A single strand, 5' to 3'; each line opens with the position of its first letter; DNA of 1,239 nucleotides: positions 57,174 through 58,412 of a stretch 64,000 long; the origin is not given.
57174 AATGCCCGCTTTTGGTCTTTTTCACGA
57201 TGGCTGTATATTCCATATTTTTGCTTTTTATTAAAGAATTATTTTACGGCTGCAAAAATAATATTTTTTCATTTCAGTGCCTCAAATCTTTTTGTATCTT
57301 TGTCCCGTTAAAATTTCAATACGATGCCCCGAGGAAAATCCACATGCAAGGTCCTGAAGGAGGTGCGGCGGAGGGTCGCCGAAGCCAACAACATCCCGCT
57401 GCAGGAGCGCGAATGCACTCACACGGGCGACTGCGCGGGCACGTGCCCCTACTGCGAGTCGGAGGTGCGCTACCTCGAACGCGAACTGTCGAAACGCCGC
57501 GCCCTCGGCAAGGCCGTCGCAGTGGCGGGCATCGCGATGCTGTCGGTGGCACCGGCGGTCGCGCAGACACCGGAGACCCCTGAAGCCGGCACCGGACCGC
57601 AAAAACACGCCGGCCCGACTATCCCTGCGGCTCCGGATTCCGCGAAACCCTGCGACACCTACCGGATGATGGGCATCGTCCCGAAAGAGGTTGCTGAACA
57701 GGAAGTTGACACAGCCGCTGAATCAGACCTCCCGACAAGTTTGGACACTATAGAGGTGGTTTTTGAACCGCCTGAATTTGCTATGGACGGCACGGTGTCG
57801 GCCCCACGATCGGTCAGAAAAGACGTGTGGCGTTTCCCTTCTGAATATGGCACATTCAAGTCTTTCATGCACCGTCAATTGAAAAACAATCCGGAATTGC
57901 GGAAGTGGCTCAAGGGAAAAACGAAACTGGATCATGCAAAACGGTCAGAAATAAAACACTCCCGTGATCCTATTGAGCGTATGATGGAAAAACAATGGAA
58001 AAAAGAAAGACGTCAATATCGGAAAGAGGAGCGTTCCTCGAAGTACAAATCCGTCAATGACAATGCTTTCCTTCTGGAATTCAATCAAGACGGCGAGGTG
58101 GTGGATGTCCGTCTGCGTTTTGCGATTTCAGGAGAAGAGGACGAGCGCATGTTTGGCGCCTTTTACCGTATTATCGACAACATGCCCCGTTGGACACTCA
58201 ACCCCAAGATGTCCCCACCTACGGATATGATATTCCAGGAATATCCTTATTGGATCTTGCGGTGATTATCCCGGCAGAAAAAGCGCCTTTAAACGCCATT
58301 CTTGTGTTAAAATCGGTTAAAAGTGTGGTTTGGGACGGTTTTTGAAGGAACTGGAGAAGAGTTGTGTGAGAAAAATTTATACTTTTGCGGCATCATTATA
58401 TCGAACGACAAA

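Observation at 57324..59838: Two paralogs with a near-identical 212-bp 5' module and divergent TonB-C-like 3' ends flank a YoeB-type TA pair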

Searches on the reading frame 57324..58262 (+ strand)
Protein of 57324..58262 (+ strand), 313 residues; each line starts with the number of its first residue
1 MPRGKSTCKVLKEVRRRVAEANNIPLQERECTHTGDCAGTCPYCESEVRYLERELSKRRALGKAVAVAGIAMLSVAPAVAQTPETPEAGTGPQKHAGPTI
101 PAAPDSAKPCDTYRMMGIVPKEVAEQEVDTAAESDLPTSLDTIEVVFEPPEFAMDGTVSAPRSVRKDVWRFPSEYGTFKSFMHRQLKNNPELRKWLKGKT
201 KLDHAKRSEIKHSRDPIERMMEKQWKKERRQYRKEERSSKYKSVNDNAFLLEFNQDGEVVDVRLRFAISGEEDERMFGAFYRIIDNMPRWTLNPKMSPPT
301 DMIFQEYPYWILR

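Call 5: search_protein_families(library=pfam, proteins=[window:57324-58262:+], max_evalue=0.1)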
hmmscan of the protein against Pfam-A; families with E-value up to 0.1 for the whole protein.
window:57324-58262:+ (313 aa): 0 families

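Call 6: search_protein_families(library=ncbifam, proteins=[window:57324-58262:+], max_evalue=1)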
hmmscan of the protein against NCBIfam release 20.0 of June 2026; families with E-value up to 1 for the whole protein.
window:57324-58262:+ (313 aa): 3 families
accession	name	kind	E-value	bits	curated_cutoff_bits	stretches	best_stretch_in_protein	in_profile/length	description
NF011707.0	PRK15128.1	equivalog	0.031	13.1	712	1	141-204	38-101/396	23S rRNA (cytosine(1962)-C(5))-methyltransferase RlmI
TIGR02512.1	FeFe_hydrog_A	subfamily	0.14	11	405.95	1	12-70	33-91/375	[FeFe] hydrogenase, group A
NF038253.1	GBS_IgA_bnd_BAC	equivalog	0.51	8.1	1700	1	76-115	862-901/1127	IgA Fc-binding protein BAC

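Call 10: find_homologous_proteins(query=window:57324-58262:+)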
Query window:57324-58262:+ (313 aa): 532 proteins with E <= 0.001 among 2952 candidates; the best 120 are listed.
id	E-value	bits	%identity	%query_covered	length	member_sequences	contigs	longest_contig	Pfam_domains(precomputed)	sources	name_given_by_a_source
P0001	1.1e-190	651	90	100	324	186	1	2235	-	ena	-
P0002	2.4e-179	613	88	97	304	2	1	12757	-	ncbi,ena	-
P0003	1.7e-106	374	56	100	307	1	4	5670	-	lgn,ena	-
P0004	3.7e-94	334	55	100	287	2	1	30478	-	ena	-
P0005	6.7e-92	326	55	100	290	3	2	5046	-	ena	-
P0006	1.7e-89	318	54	100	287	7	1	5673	-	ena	-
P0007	6.0e-88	313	52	100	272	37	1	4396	-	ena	-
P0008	2.0e-87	311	52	100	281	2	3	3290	-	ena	-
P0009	5.4e-87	310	53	100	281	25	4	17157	-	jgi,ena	jgi:hypothetical protein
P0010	7.8e-87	310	53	100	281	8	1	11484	-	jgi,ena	-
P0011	8.7e-86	306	53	100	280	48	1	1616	-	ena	-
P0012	7.4e-85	303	52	100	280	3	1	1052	-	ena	-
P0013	7.0e-84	300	53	100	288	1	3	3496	-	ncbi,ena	-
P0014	1.7e-83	299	52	100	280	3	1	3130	-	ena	-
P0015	5.5e-82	294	52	100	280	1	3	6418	-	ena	-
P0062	2.9e-37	147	57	38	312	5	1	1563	-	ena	-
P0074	9.9e-37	145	85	27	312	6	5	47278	-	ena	-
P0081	3.7e-36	143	56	38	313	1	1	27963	-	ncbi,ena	-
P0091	1.3e-35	141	53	42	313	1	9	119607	-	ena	-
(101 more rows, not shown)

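Call 13: find_encoding_contigs(protein=P0074, flank=6000, max_places=5)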
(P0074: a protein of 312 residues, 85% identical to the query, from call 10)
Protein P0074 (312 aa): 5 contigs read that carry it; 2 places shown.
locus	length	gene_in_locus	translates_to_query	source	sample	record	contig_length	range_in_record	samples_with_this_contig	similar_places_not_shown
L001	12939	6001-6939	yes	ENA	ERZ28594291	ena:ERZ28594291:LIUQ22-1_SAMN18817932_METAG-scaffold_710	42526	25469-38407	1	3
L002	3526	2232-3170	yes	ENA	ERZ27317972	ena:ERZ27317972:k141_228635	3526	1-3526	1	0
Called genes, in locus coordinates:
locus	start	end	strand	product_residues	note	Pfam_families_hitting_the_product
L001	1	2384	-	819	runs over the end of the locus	PF13620:CarboxypepD_reg, PF13715:CarbopepD_reg_2, PF07715:Plug, PF00593:TonB_dep_Rec_b-barrel, PF14905:OMP_b-brl_3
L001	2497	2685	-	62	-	PF07927:HicA_toxin (weak)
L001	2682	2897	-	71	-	-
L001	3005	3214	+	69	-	-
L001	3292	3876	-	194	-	-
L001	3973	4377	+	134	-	-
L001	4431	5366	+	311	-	-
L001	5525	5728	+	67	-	PF10884:DUF2683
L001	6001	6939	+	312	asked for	-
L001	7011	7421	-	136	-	PF13588:HSDR_N_2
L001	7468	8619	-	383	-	PF00278:Orn_DAP_Arg_deC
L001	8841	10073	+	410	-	PF00365:PFK, PF01513:NAD_kinase (weak)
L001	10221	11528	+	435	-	PF00275:EPSP_synthase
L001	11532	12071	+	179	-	-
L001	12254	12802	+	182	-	PF00132:Hexapep, PF14602:Hexapep_2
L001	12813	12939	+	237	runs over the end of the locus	PF00106:adh_short, PF08659:KR (faint), PF13561:adh_short_C2, PF23441:SDR (weak)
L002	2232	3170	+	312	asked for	-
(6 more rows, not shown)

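Call 14: find_encoding_contigs(protein=P0002, flank=6000, max_places=4)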
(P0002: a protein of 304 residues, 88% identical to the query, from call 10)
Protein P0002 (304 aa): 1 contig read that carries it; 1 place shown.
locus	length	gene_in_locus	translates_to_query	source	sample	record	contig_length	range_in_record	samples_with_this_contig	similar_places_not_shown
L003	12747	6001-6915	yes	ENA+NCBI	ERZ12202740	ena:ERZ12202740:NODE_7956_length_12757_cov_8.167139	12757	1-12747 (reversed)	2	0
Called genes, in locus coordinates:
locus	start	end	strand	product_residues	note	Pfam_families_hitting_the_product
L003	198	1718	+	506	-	PF04963:Sigma54_CBD, PF04552:Sigma54_DBD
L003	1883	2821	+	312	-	PF02588:YitT_membrane, PF10035:DUF2179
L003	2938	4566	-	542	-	PF13088:BNR_2, PF13859:BNR_3, PF02012:BNR (faint)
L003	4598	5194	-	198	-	-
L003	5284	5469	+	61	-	-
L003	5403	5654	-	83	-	-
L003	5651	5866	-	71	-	-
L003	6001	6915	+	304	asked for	-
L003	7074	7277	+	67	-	PF10884:DUF2683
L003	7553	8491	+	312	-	-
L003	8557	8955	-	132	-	PF13588:HSDR_N_2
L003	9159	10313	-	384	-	PF00278:Orn_DAP_Arg_deC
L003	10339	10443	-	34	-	-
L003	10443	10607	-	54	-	-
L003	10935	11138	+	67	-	PF10884:DUF2683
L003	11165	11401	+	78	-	PF06769:YoeB_toxin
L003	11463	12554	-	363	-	PF04397:LytTR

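Call 34: predict_structure(alignment_id=A2)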
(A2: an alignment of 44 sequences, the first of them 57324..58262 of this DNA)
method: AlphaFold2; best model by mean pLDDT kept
length: 313 residues; sequences in the alignment: 44
mean_pLDDT: 66.4   pTM: 0.42
mean pLDDT of the five models: 66.4, 65.0, 64.6, 63.8, 62.7
residues with pLDDT >= 90: 64; 70-90: 106; 50-70: 45; < 50: 98
segments of 3 or more residues with pLDDT < 50: 1-5, 68-160
pLDDT, mean of each block of 10 residues (from residue 1): 48 77 73 56 73 77 54 30 29 33 36 33 35 38 42 43 77 92 93 91 78 76 84 71 71 91 85 92 93 89 89 85
secondary structure, 60 per line:
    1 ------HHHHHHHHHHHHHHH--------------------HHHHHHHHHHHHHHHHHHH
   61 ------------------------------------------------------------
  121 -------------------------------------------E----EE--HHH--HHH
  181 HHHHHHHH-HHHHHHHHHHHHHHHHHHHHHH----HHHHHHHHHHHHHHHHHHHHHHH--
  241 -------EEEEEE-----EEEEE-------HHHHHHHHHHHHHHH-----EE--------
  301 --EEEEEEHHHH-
elements in order: H7-21 H42-60 H178-188 H190-211 H216-238 E248-253 E259-263 H271-285 E303-308 H309-312

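Call 38: fold_search(model_id=the predicted structure, library=pdb)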
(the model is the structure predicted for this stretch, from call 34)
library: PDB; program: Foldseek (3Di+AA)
matches with E <= 10: 175; with E <= 0.001: 0
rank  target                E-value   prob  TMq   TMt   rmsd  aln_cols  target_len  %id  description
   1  5lw8_MODEL_1_A        2.5e-01  0.23  0.12  0.30   4.9        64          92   17  NMR solution structure of Helicobacter pylori TonB-CTD (residues 194-285) (released 2016-10-19)
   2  6fip_MODEL_1_A        4.6e-01  0.25  0.13  0.32   4.5        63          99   19  Solution NMR structure of Pseudomonas aeruginosa TonB CTD (released 2018-08-29)
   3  1lr0                  4.9e-01  0.11  0.12  0.23   8.7        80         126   15  Pseudomonas aeruginosa TolA Domain III, Seleno-methionine Derivative (released 2002-05-29)
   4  6sly_MODEL_1_A        6.3e-01  0.38  0.13  0.32   4.0        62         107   14  NMR solution structure of Helicobacter pylori TonB-CTD (residues 179-285) (released 2020-03-25)
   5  8rd6_MODEL_1_A        6.6e-01  0.13  0.12  0.29   5.5        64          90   11  the C-terminal domain of TonB protein from Salmonella enterica. (released 2024-01-17)
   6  2gsk_B                7.1e-01  0.14  0.11  0.32   6.0        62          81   18  Structure of the BtuB:TonB Complex (released 2006-06-13)
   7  1xx3_MODEL_1_A        1.1e+00  0.13  0.11  0.30   6.4        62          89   16  Solution Structure of Escherichia coli TonB-CTD (released 2005-02-15)
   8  2ylm                  1.2e+00  0.18  0.08  0.05   9.9        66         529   14  Mechanism of USP7 (HAUSP) activation by its C-terminal ubiquitin-like domain (HUBL) and allosteric regulation by GMP-syn (released 2011-10-19)
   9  2m2k_MODEL_1_A        1.6e+00  0.16  0.14  0.29   4.4        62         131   16  The structure of HasB CTD (released 2013-04-10)
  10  6qh6_N                1.6e+00  0.08  0.08  0.16   8.2        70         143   14  AP2 clathrin adaptor core with two cargo peptides in open+ conformation (released 2019-09-04)
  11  3f1n_A                1.7e+00  0.05  0.08  0.16  13.0        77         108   12  Crystal structure of a high affinity heterodimer of HIF2 alpha and ARNT C-terminal PAS domains, with internally bound  (released 2009-01-20)
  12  9dc4_T                1.9e+00  0.11  0.10  0.31   7.2        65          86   12  Transferrin Binding Protein A in complex with transferrin binding protein B, transferrin and globular domain of TonB (released 2026-03-04)
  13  1u07_A                1.9e+00  0.08  0.11  0.27   5.0        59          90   22  Crystal Structure of the 92-residue C-term. part of TonB with significant structural changes compared to shorter fragm (released 2004-11-30)
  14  3h82_A                2.0e+00  0.09  0.06  0.15   6.3        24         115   21  Crystal structure of the high affinity heterodimer of HIF2 alpha and ARNT C-terminal PAS domains with the artificial l (released 2010-01-12)
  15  3f1p_A                2.0e+00  0.08  0.06  0.15   5.4        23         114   22  Crystal structure of a high affinity heterodimer of HIF2 alpha and ARNT C-terminal PAS domains (released 2009-01-20)
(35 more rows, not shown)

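Call 63: list_cluster_members(proteins=[L037:7025-7978:+, L037:8001-8810:+, L037:6382-7017:+, L043:8001-8687:+, L043:7264-7968:+, L041:8001-8819:+, window:57324-58262:+, window:58900-59835:+])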
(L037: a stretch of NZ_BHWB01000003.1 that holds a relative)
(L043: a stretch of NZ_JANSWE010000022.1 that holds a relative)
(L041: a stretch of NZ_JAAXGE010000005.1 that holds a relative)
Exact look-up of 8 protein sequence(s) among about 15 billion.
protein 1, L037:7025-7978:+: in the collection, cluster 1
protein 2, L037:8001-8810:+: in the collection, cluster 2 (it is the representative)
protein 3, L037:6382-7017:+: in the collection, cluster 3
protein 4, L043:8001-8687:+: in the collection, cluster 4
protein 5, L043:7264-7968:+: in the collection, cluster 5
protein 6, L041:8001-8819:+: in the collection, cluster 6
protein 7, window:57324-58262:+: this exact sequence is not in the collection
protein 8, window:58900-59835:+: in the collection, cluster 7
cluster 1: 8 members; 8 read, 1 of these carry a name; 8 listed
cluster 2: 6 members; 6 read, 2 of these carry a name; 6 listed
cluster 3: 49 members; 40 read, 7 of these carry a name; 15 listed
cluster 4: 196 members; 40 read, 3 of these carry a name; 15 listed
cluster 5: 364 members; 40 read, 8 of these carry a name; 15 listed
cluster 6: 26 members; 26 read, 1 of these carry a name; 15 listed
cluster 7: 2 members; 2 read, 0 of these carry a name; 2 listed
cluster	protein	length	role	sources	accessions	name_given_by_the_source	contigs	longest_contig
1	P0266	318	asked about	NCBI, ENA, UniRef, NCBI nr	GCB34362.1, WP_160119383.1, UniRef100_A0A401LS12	TonB family protein [Bacteroides faecalis] | TonB C-terminal domain-containing protein n=1 Tax=Bacteroides faecalis TaxID=2447885 ...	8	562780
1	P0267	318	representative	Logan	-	-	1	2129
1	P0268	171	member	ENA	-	-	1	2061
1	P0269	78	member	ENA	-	-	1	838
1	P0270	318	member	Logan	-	-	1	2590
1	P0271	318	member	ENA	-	-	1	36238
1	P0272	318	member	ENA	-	-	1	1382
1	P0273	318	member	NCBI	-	-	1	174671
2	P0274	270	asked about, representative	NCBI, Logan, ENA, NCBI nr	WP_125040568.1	energy transducer TonB [Bacteroides faecalis]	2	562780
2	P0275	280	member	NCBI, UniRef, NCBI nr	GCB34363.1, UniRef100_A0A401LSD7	energry transducer TonB [Bacteroides faecalis] | Energry transducer TonB n=2 Tax=Bacteroides faecalis TaxID=2447885 RepID=A0A401LSD7_9BACE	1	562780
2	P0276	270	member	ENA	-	-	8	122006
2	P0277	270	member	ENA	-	-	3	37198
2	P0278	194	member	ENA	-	-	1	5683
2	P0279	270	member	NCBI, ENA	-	-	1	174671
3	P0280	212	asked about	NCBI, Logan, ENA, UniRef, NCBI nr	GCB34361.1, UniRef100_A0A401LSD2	pyruvate formate lyase-activating protein [Bacteroides faecalis] | Pyruvate formate lyase-activating protein n=2 Tax=Bacteroides faecalis TaxID=2447885 ...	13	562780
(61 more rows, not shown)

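Call 80: find_encoding_contigs(protein=P0062, flank=3000, max_places=6)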
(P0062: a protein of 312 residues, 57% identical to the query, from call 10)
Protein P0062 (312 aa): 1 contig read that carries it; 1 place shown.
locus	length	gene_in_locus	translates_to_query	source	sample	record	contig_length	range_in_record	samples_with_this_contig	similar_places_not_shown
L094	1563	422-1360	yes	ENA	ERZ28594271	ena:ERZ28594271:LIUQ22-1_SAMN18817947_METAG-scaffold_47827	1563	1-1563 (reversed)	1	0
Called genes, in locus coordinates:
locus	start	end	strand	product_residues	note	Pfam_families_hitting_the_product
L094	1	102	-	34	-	?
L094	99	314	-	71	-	-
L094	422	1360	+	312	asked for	-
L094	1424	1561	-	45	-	?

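Call 84: find_encoding_contigs(protein=P0081, flank=5000, max_places=3)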
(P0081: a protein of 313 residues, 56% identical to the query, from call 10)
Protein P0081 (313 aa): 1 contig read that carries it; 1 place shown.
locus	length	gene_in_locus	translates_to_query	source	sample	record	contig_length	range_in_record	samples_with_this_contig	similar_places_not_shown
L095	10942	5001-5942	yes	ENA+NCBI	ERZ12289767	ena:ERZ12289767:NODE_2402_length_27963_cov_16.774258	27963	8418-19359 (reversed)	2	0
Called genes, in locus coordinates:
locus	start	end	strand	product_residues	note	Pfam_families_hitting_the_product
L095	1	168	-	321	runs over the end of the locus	PF25917:BSH_RND (weak), PF25997:BSH_YhbJ (faint)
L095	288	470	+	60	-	-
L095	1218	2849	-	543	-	PF13088:BNR_2, PF13859:BNR_3, PF02012:BNR (faint)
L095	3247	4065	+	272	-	-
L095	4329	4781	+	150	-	PF01797:Y1_Tnp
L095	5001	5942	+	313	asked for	-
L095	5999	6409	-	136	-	PF13588:HSDR_N_2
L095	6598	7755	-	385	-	PF00278:Orn_DAP_Arg_deC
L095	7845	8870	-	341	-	PF02618:YceG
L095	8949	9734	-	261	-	PF08239:SH3_3, PF18348:SH3_16, PF00877:NLPC_P60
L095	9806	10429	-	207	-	PF11325:DUF3127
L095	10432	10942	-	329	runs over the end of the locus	PF28542:DUF8434 (faint), PF02470:MlaD, PF06103:DUF948 (faint), PF28544:Helical_needle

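Call 85: find_encoding_contigs(protein=P0091, flank=5000, max_places=3)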
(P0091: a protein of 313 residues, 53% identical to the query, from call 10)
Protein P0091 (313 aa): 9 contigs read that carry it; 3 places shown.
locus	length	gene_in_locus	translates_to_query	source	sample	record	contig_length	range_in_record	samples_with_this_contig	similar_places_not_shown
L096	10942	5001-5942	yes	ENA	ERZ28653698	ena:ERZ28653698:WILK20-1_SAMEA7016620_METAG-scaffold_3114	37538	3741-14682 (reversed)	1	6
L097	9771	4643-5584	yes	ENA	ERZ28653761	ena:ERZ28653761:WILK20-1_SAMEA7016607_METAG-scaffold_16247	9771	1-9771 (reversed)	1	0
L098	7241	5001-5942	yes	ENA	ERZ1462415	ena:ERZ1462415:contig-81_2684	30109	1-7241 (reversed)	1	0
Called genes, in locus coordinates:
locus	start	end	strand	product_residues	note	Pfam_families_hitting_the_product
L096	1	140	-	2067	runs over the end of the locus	PF16656:Pur_ac_phosph_N (faint), PF25059:FN3_DSCAM-DSCAML_C (faint), PF23376:Fn3_VIN3 (faint), PF25788:Ig_Rha78A_N (faint), PF00041:fn3, PF18962:Por_Secre_tail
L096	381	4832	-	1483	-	PF25059:FN3_DSCAM-DSCAML_C (faint), PF16656:Pur_ac_phosph_N (faint), PF16893:fn3_2 (faint), PF23376:Fn3_VIN3 (faint), PF00041:fn3, PF18962:Por_Secre_tail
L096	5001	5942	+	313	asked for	-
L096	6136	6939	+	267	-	PF00156:Pribosyltran (weak)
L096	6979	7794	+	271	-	-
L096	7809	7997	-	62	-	-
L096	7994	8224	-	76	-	-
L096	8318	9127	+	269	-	-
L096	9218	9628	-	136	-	PF13588:HSDR_N_2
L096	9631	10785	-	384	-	PF00278:Orn_DAP_Arg_deC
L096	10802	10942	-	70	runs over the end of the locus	-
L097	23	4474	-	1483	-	PF25059:FN3_DSCAM-DSCAML_C (faint), PF16656:Pur_ac_phosph_N (faint), PF16893:fn3_2 (faint), PF23376:Fn3_VIN3 (faint), PF00041:fn3, PF18962:Por_Secre_tail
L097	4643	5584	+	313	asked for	-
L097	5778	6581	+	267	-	PF00156:Pribosyltran (weak)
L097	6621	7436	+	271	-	-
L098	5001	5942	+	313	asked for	-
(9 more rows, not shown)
